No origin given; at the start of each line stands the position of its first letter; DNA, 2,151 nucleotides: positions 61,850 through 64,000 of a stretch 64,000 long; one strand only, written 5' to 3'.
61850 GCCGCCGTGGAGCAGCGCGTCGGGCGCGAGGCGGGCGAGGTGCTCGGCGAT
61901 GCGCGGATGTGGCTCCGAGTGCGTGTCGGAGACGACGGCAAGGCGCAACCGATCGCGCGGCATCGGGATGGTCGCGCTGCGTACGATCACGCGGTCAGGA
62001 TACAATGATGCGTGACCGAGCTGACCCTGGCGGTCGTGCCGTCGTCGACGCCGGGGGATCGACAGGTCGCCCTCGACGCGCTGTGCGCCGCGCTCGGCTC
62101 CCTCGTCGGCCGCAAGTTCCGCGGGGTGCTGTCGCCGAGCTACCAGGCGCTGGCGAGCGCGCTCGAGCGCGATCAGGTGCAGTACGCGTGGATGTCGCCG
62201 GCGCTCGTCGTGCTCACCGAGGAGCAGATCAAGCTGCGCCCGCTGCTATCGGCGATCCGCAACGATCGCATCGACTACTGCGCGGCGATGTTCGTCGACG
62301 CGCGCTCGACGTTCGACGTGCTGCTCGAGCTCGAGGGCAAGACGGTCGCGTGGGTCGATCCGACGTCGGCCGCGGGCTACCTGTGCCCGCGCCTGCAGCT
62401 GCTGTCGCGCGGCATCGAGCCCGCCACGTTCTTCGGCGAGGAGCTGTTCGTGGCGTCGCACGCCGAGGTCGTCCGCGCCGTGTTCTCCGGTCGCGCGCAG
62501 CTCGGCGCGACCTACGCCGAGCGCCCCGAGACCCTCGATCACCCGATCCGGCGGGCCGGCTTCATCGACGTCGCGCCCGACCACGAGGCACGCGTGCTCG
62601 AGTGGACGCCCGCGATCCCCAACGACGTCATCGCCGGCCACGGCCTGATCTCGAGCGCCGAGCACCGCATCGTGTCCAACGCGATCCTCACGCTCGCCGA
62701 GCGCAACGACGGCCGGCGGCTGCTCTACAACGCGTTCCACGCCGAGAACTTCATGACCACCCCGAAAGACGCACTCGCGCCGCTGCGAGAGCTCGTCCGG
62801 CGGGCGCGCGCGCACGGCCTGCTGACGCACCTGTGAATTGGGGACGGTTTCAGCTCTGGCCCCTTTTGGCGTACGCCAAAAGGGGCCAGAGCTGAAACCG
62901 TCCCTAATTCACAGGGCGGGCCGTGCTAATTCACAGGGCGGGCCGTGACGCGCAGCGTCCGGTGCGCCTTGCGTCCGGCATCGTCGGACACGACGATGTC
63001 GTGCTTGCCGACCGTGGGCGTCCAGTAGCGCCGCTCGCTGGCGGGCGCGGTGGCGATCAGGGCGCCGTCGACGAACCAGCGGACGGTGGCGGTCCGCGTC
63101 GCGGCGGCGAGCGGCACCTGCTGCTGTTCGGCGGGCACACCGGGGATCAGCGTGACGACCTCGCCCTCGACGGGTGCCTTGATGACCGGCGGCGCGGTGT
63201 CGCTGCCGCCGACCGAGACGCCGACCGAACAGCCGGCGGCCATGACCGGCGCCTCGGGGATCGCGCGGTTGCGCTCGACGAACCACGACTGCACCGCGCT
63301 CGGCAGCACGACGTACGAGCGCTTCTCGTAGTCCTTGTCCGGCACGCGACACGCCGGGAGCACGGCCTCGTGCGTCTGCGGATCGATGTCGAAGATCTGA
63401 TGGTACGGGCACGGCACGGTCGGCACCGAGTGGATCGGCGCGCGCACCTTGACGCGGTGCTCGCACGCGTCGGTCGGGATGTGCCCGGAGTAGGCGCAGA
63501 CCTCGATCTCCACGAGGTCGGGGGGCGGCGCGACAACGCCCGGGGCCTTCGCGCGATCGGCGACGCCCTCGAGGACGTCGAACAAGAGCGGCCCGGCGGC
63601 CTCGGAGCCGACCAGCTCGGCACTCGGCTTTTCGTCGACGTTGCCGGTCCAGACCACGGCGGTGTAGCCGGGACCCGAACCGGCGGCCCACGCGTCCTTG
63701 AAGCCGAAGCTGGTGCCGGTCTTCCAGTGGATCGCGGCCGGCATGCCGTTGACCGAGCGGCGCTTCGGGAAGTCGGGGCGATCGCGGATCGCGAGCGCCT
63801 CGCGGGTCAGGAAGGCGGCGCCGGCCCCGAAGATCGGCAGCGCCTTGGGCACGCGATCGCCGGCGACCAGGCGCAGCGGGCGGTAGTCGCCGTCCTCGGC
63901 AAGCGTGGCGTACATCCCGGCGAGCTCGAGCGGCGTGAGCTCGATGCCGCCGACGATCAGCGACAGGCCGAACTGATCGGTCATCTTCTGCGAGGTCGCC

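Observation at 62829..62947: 88-bp near-perfect palindrome spanning both stop codons of convergent genes, plus a 22-bp tandem duplication of the pbpC 3' end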

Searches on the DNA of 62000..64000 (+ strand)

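Call 11: search_rna_families(source=window, start=62000, end=64000, threshold=evalue, max_evalue=1)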
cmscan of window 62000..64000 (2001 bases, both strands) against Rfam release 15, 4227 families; matches with E-value up to 1: 11.
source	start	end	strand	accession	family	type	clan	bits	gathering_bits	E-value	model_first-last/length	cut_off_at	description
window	62831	62914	+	RF03424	mir-4856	Gene; miRNA;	-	41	70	3.1e-06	1-84/84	no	mir-4856 microRNA precursor family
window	62825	62919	-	RF01925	MIR1428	Gene; miRNA;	-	40.5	79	1.5e-05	1-110/110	no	MIR1428 microRNA precursor family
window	62844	62902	+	RF03402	mir-957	Gene; miRNA;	-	36.3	66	1.3e-05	1-77/77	no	mir-957 microRNA precursor family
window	62843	62901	-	RF03402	mir-957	Gene; miRNA;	-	36.3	66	1.3e-05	1-77/77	no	mir-957 microRNA precursor family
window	62824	62921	-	RF01945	mir-1388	Gene; miRNA;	-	32.1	58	0.00026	1-93/93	no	mir-1388 microRNA precursor family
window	62837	62909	-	RF03502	mir-1914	Gene; miRNA;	-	29.6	86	0.016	1-80/80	no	mir-1914 microRNA precursor family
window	62836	62908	-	RF04080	mir-762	Gene; miRNA;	-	27.7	80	0.34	1-75/75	no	mir-762 microRNA precursor family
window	62840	62905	+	RF03251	mir-4446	Gene; miRNA;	-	26.3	79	0.013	1-82/82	no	mir-4446 microRNA precursor family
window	62851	62896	+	RF01913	mir-2778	Gene; miRNA;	-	24.9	86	0.057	1-77/77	no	mir-2778 microRNA precursor family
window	62849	62894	-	RF01913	mir-2778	Gene; miRNA;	-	24.9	86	0.057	1-77/77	no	mir-2778 microRNA precursor family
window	62818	62919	-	RF03874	mir-8834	Gene; miRNA;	-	24.7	39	0.22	1-105/105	no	mir-8834 microRNA precursor family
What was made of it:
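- Tried and rejected: The only hits were below-threshold matches to animal and plant microRNA precursor models, which are generic long-hairpin matches (call 11).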

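Call 64: search_dna_similar(query=window:62837-62908:+, collection=plasmids, mode=distant, max_evalue=1, max_rows=10)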
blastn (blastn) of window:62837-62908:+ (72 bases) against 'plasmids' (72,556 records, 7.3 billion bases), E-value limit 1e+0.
No match.

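Call 65: search_dna_similar(query=window:62837-62908:+, collection=phages, mode=distant, max_evalue=1, max_rows=10)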
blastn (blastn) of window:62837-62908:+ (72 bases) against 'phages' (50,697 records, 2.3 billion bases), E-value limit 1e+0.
No match.
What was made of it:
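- The core has no hit in plasmids or phages (calls 64, 65).
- Tried and rejected: A BLAST search of the core against plasmids and phages found nothing (calls 64, 65).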
